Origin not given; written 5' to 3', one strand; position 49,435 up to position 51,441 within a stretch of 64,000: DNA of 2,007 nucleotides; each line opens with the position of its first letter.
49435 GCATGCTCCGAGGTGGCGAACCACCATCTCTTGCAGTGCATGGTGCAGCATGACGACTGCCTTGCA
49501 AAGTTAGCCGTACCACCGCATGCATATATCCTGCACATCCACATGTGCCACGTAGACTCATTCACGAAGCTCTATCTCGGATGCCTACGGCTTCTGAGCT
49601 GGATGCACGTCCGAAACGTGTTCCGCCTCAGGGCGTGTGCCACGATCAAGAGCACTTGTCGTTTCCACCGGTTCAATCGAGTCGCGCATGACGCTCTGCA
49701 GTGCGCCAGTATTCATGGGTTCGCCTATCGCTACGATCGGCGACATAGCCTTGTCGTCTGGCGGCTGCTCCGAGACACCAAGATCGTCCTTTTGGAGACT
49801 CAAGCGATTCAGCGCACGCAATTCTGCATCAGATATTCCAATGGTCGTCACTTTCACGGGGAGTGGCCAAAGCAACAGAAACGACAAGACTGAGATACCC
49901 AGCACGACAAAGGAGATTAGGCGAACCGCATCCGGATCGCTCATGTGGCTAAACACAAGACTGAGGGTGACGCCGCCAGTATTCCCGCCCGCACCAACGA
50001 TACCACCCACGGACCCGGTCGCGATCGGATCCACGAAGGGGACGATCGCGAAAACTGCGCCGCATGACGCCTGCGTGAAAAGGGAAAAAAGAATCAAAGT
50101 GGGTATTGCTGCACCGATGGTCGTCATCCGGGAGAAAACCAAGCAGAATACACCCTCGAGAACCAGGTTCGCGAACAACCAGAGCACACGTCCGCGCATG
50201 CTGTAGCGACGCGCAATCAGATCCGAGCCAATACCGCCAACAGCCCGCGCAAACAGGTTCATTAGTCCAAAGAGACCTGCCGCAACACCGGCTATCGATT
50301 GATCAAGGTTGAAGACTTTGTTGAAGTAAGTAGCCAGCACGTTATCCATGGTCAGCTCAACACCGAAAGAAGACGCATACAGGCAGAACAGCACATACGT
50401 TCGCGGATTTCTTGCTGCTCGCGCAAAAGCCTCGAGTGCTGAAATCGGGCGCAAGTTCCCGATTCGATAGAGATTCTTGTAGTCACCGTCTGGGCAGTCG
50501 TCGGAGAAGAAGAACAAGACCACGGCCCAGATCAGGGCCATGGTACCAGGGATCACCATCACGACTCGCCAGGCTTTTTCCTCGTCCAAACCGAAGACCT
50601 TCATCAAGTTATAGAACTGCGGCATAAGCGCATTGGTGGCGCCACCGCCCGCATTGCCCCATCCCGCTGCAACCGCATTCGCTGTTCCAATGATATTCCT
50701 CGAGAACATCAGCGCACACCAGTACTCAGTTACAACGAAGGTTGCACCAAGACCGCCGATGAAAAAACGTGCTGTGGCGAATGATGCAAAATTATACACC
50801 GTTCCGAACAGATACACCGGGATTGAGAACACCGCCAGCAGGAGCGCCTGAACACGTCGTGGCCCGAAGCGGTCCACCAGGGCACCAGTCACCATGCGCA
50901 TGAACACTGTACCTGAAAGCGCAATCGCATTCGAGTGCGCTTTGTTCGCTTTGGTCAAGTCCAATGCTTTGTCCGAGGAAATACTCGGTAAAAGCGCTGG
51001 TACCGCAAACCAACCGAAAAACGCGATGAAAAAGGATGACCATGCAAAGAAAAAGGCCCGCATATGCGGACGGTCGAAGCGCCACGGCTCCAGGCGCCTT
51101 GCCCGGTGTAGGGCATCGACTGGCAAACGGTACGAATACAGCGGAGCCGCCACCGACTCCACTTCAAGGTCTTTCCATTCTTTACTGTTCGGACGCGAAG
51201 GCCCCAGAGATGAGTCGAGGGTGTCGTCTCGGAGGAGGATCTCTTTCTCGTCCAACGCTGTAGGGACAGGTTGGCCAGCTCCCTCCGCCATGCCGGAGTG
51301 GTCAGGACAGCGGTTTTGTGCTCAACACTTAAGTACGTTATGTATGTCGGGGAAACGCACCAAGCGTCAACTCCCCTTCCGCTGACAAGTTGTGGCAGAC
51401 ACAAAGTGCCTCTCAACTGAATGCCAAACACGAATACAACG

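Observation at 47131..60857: Nitrate-assimilation gene cluster (NRT2-NR-NiR/SiR) carried as an 11.35-kb cassette between two ~99%-identical 1.19-kb direct repeats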

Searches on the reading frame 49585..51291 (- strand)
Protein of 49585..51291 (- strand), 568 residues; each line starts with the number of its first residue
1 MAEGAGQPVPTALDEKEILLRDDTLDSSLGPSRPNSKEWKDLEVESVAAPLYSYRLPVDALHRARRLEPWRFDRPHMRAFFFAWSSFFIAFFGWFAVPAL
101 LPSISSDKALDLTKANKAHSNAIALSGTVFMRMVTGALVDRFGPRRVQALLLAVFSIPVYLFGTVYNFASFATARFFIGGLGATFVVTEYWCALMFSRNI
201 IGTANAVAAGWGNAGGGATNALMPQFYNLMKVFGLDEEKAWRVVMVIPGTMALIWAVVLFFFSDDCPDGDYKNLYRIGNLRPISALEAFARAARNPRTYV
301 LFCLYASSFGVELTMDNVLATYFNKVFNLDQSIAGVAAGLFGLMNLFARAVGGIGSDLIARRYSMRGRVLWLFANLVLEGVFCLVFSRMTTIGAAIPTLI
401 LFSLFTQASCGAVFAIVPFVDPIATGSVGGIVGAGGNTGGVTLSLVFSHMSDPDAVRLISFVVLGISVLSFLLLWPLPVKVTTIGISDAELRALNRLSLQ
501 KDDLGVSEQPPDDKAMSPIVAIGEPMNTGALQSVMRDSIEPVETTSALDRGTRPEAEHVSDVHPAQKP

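Call 9: find_encoding_contigs(protein=window:49585-51291:-, flank=10000, max_places=10)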
Protein window:49585-51291:- (568 aa): 23 contigs read that carry it; 10 places shown.
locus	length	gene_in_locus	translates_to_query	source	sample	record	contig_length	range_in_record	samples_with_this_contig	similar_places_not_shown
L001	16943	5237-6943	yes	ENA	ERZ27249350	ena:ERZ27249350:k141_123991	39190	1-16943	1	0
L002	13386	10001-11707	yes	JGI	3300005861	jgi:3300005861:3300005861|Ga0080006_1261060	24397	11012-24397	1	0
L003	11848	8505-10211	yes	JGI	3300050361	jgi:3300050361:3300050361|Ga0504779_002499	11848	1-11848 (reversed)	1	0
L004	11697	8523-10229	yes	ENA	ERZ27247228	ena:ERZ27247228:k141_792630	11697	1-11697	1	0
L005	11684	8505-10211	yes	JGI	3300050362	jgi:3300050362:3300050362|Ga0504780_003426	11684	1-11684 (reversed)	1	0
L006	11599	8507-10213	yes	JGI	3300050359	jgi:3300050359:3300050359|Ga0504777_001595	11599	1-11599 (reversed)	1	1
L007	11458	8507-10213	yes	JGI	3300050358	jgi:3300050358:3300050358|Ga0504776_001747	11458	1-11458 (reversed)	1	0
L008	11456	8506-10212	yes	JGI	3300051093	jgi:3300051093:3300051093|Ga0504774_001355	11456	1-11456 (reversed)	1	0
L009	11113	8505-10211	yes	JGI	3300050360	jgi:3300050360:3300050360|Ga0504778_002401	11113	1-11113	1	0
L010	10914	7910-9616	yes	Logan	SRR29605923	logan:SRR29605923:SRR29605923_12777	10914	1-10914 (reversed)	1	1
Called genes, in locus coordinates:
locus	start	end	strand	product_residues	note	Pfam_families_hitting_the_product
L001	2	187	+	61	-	?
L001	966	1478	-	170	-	-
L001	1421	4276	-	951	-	PF00174:Oxidored_molyb, PF03404:Mo-co_dimer, PF00173:Cyt-b5, PF00970:FAD_binding_6, PF00175:NAD_binding_1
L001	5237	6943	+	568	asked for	PF07690:MFS_1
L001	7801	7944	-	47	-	-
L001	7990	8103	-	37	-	-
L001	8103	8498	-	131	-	-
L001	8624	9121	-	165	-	-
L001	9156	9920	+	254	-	-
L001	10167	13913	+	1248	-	-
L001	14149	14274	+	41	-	-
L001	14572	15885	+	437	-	PF16740:SKA2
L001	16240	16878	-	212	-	PF01125:BUD31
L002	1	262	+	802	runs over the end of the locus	PF13500:AAA_26, PF00202:Aminotran_3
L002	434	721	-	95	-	-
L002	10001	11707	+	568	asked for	PF07690:MFS_1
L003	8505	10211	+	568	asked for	PF07690:MFS_1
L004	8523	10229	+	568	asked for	PF07690:MFS_1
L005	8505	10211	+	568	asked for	PF07690:MFS_1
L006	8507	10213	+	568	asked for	PF07690:MFS_1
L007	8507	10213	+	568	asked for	PF07690:MFS_1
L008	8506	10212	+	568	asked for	PF07690:MFS_1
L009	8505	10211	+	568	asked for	PF07690:MFS_1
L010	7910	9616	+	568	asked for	PF07690:MFS_1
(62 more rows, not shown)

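Call 10: search_protein_families(library=pfam, proteins=[window:49585-51291:-], max_evalue=0.01)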
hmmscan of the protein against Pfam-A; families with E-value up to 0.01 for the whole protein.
window:49585-51291:- (568 aa): 1 family
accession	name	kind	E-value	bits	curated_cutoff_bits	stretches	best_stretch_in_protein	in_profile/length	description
PF07690.21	MFS_1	-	8.4e-22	78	33.4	1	84-441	2-344/347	Major Facilitator Superfamily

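Call 19: list_cluster_members(proteins=[window:49585-51291:-, window:61032-63440:-, window:31649-33187:-, window:35345-37180:-, window:20738-21826:-])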
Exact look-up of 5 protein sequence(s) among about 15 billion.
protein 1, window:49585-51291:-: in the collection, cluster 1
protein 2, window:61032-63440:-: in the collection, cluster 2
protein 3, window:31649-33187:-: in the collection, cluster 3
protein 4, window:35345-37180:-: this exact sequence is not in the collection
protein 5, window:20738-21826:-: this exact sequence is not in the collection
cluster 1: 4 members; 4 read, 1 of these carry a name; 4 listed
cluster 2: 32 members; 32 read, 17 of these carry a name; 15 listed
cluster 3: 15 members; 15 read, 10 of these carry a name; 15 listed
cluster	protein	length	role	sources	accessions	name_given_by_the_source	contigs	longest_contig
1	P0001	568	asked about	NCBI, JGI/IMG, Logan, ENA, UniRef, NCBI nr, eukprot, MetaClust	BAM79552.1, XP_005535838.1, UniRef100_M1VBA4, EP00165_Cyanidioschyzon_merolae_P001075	nitrate transporter [Cyanidioschyzon merolae strain 10D] | NNP family nitrate/nitrite transporter-like MFS transporter | Nitrate transporter n=1 Tax=Cyanidioschyzon merolae (strain NIES-3377 / 10D) TaxID=280699 ...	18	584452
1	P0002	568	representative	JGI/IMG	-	-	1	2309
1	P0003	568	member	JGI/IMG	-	-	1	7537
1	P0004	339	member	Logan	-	-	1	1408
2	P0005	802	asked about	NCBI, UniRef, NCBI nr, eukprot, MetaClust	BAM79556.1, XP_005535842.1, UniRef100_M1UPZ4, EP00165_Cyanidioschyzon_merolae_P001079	adenosylmethionine-8-amino-7-oxononanoate aminotransferase [Cyanidioschyzon merolae ... | Adenosylmethionine-8-amino-7-oxononanoate aminotransferase n=1 Tax=Cyanidioschyzon ... | XP_005535842.1 adenosylmethionine-8-amino-7-oxononanoate aminotransferase ...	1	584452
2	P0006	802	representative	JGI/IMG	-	dethiobiotin synthetase/adenosylmethionine--8-amino-7-oxononanoate aminotransferase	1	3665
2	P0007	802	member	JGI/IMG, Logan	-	dethiobiotin synthetase/adenosylmethionine--8-amino-7-oxononanoate aminotransferase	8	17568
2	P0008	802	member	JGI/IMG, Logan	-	dethiobiotin synthetase/adenosylmethionine--8-amino-7-oxononanoate aminotransferase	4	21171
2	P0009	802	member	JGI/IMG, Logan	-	dethiobiotin synthetase/adenosylmethionine--8-amino-7-oxononanoate aminotransferase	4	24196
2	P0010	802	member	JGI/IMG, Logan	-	dethiobiotin synthetase/adenosylmethionine--8-amino-7-oxononanoate aminotransferase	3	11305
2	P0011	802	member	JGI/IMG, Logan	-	dethiobiotin synthetase/adenosylmethionine--8-amino-7-oxononanoate aminotransferase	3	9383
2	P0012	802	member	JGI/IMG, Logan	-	dethiobiotin synthetase/adenosylmethionine--8-amino-7-oxononanoate aminotransferase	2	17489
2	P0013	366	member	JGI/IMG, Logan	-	dethiobiotin synthetase/adenosylmethionine--8-amino-7-oxononanoate aminotransferase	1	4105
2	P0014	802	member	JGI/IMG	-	dethiobiotin synthetase/adenosylmethionine--8-amino-7-oxononanoate aminotransferase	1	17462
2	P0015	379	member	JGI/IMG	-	dethiobiotin synthetase/adenosylmethionine--8-amino-7-oxononanoate aminotransferase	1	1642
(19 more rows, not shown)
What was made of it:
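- On Eukaryotic nitrate-assimilation cluster (NRT2-NR-NiR): Exact match to 'nitrate transporter' BAM79552.1 (call 19).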

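Call 27: find_encoding_contigs(protein=P0007, flank=10000, max_places=10)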
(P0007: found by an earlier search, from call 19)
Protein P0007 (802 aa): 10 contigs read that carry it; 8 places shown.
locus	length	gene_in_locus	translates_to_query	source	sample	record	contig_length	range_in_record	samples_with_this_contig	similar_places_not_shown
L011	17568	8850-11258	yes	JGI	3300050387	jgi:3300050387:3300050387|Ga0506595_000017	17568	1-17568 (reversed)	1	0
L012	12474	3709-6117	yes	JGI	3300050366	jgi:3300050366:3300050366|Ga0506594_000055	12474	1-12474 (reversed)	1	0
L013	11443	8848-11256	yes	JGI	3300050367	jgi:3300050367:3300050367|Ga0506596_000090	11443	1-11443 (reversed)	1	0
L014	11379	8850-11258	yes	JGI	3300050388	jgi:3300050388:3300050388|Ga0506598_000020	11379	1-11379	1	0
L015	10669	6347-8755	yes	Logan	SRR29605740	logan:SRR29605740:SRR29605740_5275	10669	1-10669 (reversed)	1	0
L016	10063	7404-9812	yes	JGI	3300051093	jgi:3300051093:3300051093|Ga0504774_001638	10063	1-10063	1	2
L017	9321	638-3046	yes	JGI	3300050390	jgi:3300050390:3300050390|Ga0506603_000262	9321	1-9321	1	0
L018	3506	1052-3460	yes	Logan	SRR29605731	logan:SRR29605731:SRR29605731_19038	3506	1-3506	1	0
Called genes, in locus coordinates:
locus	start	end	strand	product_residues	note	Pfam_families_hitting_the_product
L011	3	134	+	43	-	?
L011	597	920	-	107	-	-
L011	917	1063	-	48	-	-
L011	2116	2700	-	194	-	PF10572:UPF0556 (faint)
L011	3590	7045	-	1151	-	PF00076:RRM_1, PF00856:SET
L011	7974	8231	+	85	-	-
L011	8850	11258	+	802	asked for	PF13500:AAA_26, PF00202:Aminotran_3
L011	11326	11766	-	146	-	-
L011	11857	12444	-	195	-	-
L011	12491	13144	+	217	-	-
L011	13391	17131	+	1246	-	-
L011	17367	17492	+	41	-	-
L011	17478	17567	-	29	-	?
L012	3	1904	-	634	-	?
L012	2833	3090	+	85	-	-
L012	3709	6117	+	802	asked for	PF13500:AAA_26, PF00202:Aminotran_3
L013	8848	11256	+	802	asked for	PF13500:AAA_26, PF00202:Aminotran_3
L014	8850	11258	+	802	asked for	PF13500:AAA_26, PF00202:Aminotran_3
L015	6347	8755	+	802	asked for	PF13500:AAA_26, PF00202:Aminotran_3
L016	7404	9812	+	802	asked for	PF13500:AAA_26, PF00202:Aminotran_3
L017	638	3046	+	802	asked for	PF13500:AAA_26, PF00202:Aminotran_3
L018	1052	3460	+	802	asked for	PF13500:AAA_26, PF00202:Aminotran_3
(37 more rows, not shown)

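Call 58: find_encoding_contigs(protein=P0009, flank=10000, max_places=10)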
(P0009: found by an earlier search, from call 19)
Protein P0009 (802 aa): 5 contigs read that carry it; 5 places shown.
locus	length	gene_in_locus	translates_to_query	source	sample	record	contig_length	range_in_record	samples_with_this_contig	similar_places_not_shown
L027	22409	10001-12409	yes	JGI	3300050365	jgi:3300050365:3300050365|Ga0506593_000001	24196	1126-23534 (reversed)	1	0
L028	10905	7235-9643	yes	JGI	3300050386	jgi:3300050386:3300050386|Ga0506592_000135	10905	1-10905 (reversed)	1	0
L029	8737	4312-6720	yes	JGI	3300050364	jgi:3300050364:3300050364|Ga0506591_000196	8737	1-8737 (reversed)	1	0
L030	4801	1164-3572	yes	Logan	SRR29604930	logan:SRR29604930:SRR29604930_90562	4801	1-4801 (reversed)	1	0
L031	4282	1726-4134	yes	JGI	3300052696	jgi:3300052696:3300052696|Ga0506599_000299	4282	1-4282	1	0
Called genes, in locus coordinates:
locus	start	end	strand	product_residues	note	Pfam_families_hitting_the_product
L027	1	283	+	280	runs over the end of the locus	PF01172:SBDS_N, PF09377:SBDS_domain_II, PF20268:SBDS_C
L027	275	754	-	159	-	-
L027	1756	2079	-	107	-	-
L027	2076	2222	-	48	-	-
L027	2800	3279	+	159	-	-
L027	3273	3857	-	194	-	PF10572:UPF0556 (faint)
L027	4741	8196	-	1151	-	PF00076:RRM_1, PF00856:SET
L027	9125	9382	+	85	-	-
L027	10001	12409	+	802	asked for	PF13500:AAA_26, PF00202:Aminotran_3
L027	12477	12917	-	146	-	-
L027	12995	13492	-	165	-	-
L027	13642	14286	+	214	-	-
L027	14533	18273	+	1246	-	-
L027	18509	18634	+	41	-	-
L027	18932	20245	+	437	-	PF16740:SKA2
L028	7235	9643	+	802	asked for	PF13500:AAA_26, PF00202:Aminotran_3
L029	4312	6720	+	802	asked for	PF13500:AAA_26, PF00202:Aminotran_3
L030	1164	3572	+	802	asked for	PF13500:AAA_26, PF00202:Aminotran_3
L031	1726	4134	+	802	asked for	PF13500:AAA_26, PF00202:Aminotran_3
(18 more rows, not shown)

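Call 59: find_encoding_contigs(protein=P0008, flank=10000, max_places=10)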
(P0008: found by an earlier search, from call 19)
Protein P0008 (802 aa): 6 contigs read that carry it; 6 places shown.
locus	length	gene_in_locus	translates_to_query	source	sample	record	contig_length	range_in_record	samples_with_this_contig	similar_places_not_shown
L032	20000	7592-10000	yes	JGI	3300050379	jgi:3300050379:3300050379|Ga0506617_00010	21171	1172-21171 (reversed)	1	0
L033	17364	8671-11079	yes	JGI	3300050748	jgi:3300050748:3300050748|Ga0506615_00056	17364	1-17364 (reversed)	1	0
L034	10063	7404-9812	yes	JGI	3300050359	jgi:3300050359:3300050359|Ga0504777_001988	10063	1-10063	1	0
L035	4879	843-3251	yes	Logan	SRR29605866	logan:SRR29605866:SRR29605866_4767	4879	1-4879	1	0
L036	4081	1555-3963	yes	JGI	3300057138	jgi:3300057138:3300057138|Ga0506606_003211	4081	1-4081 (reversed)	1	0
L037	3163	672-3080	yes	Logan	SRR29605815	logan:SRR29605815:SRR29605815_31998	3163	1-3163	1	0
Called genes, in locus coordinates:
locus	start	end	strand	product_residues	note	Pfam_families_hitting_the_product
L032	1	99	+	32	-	?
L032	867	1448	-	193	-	PF10572:UPF0556 (faint)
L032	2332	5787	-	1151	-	PF00076:RRM_1, PF00856:SET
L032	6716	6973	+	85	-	-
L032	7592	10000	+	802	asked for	PF13500:AAA_26, PF00202:Aminotran_3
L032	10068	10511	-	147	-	-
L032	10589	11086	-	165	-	-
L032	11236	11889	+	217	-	-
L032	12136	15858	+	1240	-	-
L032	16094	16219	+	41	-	-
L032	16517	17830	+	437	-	PF16740:SKA2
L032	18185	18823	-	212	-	PF01125:BUD31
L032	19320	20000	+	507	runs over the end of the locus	-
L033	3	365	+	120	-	?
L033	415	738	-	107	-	-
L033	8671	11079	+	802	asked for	PF13500:AAA_26, PF00202:Aminotran_3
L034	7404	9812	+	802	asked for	PF13500:AAA_26, PF00202:Aminotran_3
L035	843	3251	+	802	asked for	PF13500:AAA_26, PF00202:Aminotran_3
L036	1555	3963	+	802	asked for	PF13500:AAA_26, PF00202:Aminotran_3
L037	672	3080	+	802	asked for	PF13500:AAA_26, PF00202:Aminotran_3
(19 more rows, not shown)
